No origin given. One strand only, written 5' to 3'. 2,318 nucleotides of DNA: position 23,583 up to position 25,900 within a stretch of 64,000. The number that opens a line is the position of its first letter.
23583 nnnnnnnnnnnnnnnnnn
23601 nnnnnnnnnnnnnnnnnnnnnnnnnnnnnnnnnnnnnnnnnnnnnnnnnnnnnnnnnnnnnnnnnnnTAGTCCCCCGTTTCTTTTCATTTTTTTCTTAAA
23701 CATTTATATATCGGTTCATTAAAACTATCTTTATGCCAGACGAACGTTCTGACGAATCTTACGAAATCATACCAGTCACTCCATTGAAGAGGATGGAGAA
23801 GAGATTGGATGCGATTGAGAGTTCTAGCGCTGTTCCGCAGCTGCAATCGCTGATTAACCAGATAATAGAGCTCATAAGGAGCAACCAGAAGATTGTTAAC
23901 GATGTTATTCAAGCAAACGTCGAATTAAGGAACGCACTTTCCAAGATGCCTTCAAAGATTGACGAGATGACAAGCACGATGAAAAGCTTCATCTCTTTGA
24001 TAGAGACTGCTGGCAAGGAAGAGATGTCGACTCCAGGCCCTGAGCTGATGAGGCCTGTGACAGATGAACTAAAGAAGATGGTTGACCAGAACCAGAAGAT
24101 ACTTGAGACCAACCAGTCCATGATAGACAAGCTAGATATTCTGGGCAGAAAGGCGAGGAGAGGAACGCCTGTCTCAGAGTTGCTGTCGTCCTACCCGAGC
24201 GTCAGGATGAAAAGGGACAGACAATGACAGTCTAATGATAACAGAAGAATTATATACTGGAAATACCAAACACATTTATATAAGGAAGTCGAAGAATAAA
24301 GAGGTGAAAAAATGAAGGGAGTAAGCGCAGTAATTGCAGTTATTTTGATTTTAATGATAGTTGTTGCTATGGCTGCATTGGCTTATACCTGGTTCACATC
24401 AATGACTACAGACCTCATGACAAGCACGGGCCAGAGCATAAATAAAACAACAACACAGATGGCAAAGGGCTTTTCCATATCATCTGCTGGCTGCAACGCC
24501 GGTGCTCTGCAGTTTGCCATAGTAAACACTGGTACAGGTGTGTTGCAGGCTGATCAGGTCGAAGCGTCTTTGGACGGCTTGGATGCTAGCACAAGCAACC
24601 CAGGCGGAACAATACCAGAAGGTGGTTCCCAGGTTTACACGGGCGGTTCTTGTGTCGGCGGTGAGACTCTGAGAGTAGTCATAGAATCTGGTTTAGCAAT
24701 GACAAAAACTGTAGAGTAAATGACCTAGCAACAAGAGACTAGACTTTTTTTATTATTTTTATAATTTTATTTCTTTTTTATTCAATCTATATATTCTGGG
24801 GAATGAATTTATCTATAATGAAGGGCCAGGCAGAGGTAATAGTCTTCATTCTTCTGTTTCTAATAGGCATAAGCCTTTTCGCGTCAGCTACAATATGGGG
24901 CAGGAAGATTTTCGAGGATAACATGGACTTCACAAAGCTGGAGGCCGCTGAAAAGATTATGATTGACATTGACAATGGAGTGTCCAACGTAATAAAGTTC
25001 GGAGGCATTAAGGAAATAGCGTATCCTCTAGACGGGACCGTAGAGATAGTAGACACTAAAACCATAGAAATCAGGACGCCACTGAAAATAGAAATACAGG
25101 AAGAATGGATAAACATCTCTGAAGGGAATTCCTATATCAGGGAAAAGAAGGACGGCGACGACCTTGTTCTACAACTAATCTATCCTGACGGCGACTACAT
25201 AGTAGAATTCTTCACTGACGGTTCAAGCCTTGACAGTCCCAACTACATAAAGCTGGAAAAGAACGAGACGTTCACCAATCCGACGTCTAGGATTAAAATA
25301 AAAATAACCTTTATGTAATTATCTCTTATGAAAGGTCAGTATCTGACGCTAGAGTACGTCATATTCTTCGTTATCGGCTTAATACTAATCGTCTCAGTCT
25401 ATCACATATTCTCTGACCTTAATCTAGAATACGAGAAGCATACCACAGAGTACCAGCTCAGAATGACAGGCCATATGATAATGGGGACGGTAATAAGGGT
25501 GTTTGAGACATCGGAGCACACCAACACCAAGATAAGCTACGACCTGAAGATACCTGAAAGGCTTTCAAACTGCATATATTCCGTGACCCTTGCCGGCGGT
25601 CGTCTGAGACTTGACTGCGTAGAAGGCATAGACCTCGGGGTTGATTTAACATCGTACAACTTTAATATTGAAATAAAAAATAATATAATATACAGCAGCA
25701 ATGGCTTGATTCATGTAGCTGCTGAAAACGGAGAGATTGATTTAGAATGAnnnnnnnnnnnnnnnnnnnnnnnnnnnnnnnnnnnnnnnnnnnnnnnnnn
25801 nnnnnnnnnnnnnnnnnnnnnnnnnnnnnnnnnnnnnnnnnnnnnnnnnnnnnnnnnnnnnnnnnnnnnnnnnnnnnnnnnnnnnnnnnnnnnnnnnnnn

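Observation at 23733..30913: Complete archaeal type IV pilus locus with split platform protein and five pilins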

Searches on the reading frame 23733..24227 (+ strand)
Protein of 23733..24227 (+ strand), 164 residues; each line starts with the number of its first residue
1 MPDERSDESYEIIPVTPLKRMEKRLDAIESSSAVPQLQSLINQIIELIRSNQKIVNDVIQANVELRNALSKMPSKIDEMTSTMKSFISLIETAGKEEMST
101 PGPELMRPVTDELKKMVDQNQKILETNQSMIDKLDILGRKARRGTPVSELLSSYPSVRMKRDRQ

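Call 3: search_protein_families(library=pfam, proteins=[window:23733-24227:+], max_evalue=1)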
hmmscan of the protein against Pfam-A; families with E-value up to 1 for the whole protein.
window:23733-24227:+ (164 aa): 20 families
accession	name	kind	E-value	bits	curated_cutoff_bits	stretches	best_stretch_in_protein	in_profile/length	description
PF20609.3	pAdhesive_17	-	0.004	17.1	27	1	32-140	85-192/289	Putative adhesive domain (group 17)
PF19443.4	DAHL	-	0.0053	17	38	1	15-83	42-114/221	DAHL domain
PF05859.17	Mis12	-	0.0089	16.2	25.7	1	43-136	116-201/231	Mis12 protein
PF10193.14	Telomere_reg-2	-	0.022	15.6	23.6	1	26-82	9-65/112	Telomere length regulation protein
PF08824.15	Serine_rich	-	0.035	14.5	26.9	1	30-130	3-103/157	Serine rich protein interaction domain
PF06456.18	Arfaptin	-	0.042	13.9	32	1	21-141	16-128/229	Arfaptin-like domain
PF05192.23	MutS_III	-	0.043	14.6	34.1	1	14-122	44-143/194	MutS domain III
PF08359.16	TetR_C_4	-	0.043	14.4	21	1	29-92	18-75/133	YsiA-like protein, C-terminal region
PF03836.20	RasGAP_C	-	0.054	14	26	1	24-116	14-105/137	RasGAP C-terminus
PF05130.17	FlgN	-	0.075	13.9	30.5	0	31-72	91-132/147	FlgN protein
PF13949.11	ALIX_LYPXL_bnd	-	0.076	12.7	30.8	1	40-136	73-172/295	ALIX V-shaped domain binding to HIV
PF01250.22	Ribosomal_S6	-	0.092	13.4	27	1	108-140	10-44/90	Ribosomal protein S6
PF05478.16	Prominin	-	0.1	11.1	34.3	1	21-96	343-415/799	Prominin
PF10145.14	PhageMin_Tail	-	0.11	12.8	33.2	1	60-122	133-192/201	Phage-related minor tail protein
PF25075.1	DUF7799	-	0.12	12.9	27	0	86-142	15-68/110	Domain of unknown function (DUF7799)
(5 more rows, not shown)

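Call 4: search_protein_families(library=ncbifam, proteins=[window:23733-24227:+], max_evalue=1)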
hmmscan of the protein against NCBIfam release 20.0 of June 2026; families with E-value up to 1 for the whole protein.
window:23733-24227:+ (164 aa): 9 families
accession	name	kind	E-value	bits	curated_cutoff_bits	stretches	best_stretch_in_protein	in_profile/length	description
NF005269.0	PRK06771.1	equivalog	0.0042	17.7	90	1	17-58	31-72/97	hypothetical protein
NF033916.0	antiphage_ZorA_3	subfamily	0.0092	14.9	250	1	33-139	340-440/509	anti-phage ZorAB system protein ZorA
TIGR04197.1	T7SS_SACOL2603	subfamily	0.063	13.8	26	0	59-95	36-72/85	TIGR04197 family type VII secretion effector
NF033542.1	transpos_IS110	equivalog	0.074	12.2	140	1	40-135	119-204/343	IS110 family RNA-guided transposase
NF043058.1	T4SS_LegC2C7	subfamily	0.099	11.6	350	1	37-134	113-204/348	LegC2/C7 family Dot/Icm T4SS effector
NF053878.1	FATransRegFadRBac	equivalog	0.12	12.2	200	1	21-96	66-136/190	fatty acid metabolism transcriptional regulator FadR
TIGR00549.1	mevalon_kin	equivalog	0.14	11.6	163.05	1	47-137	178-250/276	mevalonate kinase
NF009642.0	PRK13169.1-3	equivalog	0.17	12.4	142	0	34-82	7-55/112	DNA replication initiation control protein YabA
TIGR04527.1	mycoplas_twoTM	subfamily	0.32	10.6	125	1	22-93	57-136/248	MG_279/MG_280 family protein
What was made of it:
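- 23733..24227 (+): ORF1: 164-aa cytoplasmic coiled-coil protein, a lineage-specific accessory component. Only sub-threshold Pfam/NCBIfam matches (calls 3, 4).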

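Call 41: find_homologous_proteins(query=window:23733-24227:+, max_evalue=0.001)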
Query window:23733-24227:+ (164 aa): 138 proteins with E <= 0.001 among 193 candidates; the best 120 are listed.
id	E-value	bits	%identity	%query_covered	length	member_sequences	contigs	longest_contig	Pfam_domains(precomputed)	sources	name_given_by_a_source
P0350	3.3e-94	330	100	100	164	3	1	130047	-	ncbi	ncbi:MAG: hypothetical protein V1818_04490 [Candidatus Aenigmatarchaeota archaeon]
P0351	1.9e-77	276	81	99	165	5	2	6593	-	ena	-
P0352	8.0e-77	274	79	99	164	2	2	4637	-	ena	-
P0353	2.4e-76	272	80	99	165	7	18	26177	-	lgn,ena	-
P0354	2.4e-72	259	75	99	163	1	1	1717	-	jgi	jgi:methyl-accepting chemotaxis protein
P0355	1.2e-71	257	74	99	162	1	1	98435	-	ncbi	ncbi:MAG: hypothetical protein ABIE55_00230 [Candidatus Aenigmatarchaeota archaeon]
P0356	2.2e-71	256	73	99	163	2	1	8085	-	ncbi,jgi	-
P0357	2.5e-71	256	78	95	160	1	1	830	-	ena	-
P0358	2.9e-71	256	73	99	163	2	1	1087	-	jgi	-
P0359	3.4e-71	256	77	99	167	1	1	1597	-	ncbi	-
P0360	3.5e-71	256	73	98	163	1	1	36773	-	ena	-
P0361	1.2e-70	254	77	95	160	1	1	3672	-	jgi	jgi:DNA-directed RNA polymerase sigma subunit (sigma70/sigma32)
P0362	1.2e-70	254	71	99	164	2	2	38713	-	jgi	jgi:mevalonate kinase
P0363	2.2e-70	253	72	99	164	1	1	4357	-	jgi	-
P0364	1.2e-69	251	73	99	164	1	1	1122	-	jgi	jgi:DNA repair exonuclease SbcCD ATPase subunit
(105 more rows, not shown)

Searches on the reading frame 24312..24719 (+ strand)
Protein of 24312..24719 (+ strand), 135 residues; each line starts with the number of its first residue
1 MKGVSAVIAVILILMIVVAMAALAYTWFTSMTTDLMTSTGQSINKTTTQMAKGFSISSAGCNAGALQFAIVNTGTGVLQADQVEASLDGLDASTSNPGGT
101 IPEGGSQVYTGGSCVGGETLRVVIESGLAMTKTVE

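Call 3: search_protein_families(library=pfam, proteins=[window:24312-24719:+], max_evalue=1)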
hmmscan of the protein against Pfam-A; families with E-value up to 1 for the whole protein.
window:24312-24719:+ (135 aa): 6 families
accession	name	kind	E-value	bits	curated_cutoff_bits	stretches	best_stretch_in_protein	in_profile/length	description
PF16982.10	Flp1_like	-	0.0056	16.6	33.5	1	7-44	11-48/49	Putative Flagellin, Flp1-like, domain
PF01917.21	Arch_flagellin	-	0.0068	17.2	29.5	1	9-91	8-95/162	Archaebacterial flagellin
PF07790.16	Pilin_N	-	0.0099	17.2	25.2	1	2-57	1-57/78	Archaeal Type IV pilin, N-terminal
PF23960.2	DUF7289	-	0.034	14.1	27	1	3-32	2-32/238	Family of unknown function (DUF7289)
PF05814.16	Ac76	-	0.054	13.9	22.5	1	4-46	23-66/83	Orf76 (Ac76)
PF10177.14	DUF2371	-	0.22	12.3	22.9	1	6-50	44-87/143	Uncharacterised conserved protein (DUF2371)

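Call 4: search_protein_families(library=ncbifam, proteins=[window:24312-24719:+], max_evalue=1)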
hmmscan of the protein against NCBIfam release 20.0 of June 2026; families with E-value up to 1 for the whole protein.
window:24312-24719:+ (135 aa): 11 families
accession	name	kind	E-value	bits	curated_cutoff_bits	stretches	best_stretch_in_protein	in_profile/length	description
NF046073.1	UpsA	equivalog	3.3e-09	37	130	1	1-124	1-118/136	pilin subunit UpsA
TIGR02537.2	arch_flag_Nterm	domain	8.1e-06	25.3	20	1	2-31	3-32/33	archaellin/type IV pilin N-terminal domain-containing protein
NF052590.1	ArlF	equivalog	0.00036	20.7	110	1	4-96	5-97/137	archaellum stator protein ArlF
NF046074.1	UpsB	equivalog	0.0006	19.9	70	1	2-60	1-59/126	pilin subunit UpsB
NF053671.1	bindosome_BasC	exception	0.0019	18.1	260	1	6-68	12-70/140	bindosome assembly system protein BasC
TIGR03094.1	sulfo_cyanin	equivalog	0.0034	16.9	168.4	1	5-76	6-70/195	sulfocyanin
TIGR03045.1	PS_II_C550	equivalog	0.024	14.3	177.75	1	5-63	6-67/159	photosystem II cytochrome c-550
NF033092.0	HK_WalK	equivalog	0.053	12.1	725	1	2-52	3-53/594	cell wall metabolism sensor histidine kinase WalK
NF051431.1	Rv0361_Cterm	subfamily_domain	0.34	11.1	37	1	6-52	5-52/140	Rv0361 family membrane protein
TIGR02588.1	TIGR02588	hypoth_equivalog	0.45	10.5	95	0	13-97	12-84/122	TIGR02588 family protein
NF045753.1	MPN449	equivalog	0.48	9.4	500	1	7-62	216-271/451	MPN449 family protein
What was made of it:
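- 24312..24719 (+): ORF2: 135-aa candidate major pilin (MKG|VSAVIAV...). UpsA, Pilin_N and Arch_flagellin are sub-threshold (calls 3, 4).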

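Call 66: search_solved_structures(query=window:24312-24719:+, max_evalue=1)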
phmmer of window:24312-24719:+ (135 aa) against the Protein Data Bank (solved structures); distinct sequences matched with E-value up to 1: 6.
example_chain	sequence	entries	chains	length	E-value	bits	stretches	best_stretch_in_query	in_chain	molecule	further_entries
8fk7_A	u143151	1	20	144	0.043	17.2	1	2-61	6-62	Flagellin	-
5kyh_A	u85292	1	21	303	0.094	16.1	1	4-44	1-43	Iho670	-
9d83_D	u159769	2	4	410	0.097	16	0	45-125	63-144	Gp49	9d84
3j1r_A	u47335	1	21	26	0.21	15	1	4-28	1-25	archaeal adhesion filament core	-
9d80_D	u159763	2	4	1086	0.29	14.5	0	68-122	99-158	Tail fiber protein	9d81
6gyk_U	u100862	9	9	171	0.67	13.3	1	43-91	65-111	Transcription initiation factor IIA large subunit,Transcription initiation factor IIA larg | Transcription initiation factor IIA large subunit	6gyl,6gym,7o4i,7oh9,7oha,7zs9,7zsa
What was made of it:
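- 24312..24719 (+): The weak PDB matches (8fk7 'Flagellin', Iho670, the archaeal adhesion filament core) fall on the N-terminal helix (call 66).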

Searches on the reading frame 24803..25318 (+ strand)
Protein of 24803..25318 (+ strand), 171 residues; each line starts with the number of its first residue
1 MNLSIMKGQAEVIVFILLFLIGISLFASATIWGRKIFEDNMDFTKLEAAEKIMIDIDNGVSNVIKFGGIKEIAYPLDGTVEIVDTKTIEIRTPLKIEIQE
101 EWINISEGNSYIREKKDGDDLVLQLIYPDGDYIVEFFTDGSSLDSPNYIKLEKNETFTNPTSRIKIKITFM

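Call 3: search_protein_families(library=pfam, proteins=[window:24803-25318:+], max_evalue=1)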
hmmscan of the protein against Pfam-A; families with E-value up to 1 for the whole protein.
window:24803-25318:+ (171 aa): 2 families
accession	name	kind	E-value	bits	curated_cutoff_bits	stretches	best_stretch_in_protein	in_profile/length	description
PF23960.2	DUF7289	-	0.0033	17.4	27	1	8-76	2-69/238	Family of unknown function (DUF7289)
PF07202.18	Tcp10_C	-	0.008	16.3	36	1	68-85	3-19/35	T-complex protein 10 C-terminus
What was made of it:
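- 24818..25318 (+): ORF3: 166-aa pilin-like protein (MKG|QAEVIV...). The longest ORF starts at 24803. Weak DUF7289 hit at 17 bits, below the cut-off of 27 (call 3).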

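Call 4: search_protein_families(library=ncbifam, proteins=[window:24803-25318:+], max_evalue=1)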
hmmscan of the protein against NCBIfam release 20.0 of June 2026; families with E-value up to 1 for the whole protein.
window:24803-25318:+ (171 aa): 0 families

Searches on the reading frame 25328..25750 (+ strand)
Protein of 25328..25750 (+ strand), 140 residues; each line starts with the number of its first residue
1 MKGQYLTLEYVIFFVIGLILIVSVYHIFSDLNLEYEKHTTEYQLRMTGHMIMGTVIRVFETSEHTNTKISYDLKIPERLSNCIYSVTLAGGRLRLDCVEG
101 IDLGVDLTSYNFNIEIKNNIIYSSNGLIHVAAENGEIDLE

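Call 3: search_protein_families(library=pfam, proteins=[window:25328-25750:+], max_evalue=1)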
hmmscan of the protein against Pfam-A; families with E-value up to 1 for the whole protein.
window:25328-25750:+ (140 aa): 2 families
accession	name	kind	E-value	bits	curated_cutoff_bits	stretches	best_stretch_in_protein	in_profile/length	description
PF23928.1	DUF7266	-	0.0035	17.5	27.6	1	7-97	9-99/145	Family of unknown function (DUF7266)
PF23919.1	DUF7258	-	0.054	14.1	27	1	46-93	19-64/76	Domain of unknown function (DUF7258)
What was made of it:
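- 25328..25750 (+): ORF4: 140-aa pilin-like protein of Pfam family DUF7266 (MKG|QYLTLEY...). 17.5 bits here, below the cut-off of 27.6 (call 3).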

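Call 4: search_protein_families(library=ncbifam, proteins=[window:25328-25750:+], max_evalue=1)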
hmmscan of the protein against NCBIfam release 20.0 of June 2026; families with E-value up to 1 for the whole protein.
window:25328-25750:+ (140 aa): 1 family
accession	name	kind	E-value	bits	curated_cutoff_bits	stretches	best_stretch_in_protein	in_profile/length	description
NF006767.1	PRK09289.1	equivalog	0.02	14.2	155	1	38-116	86-158/192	riboflavin synthase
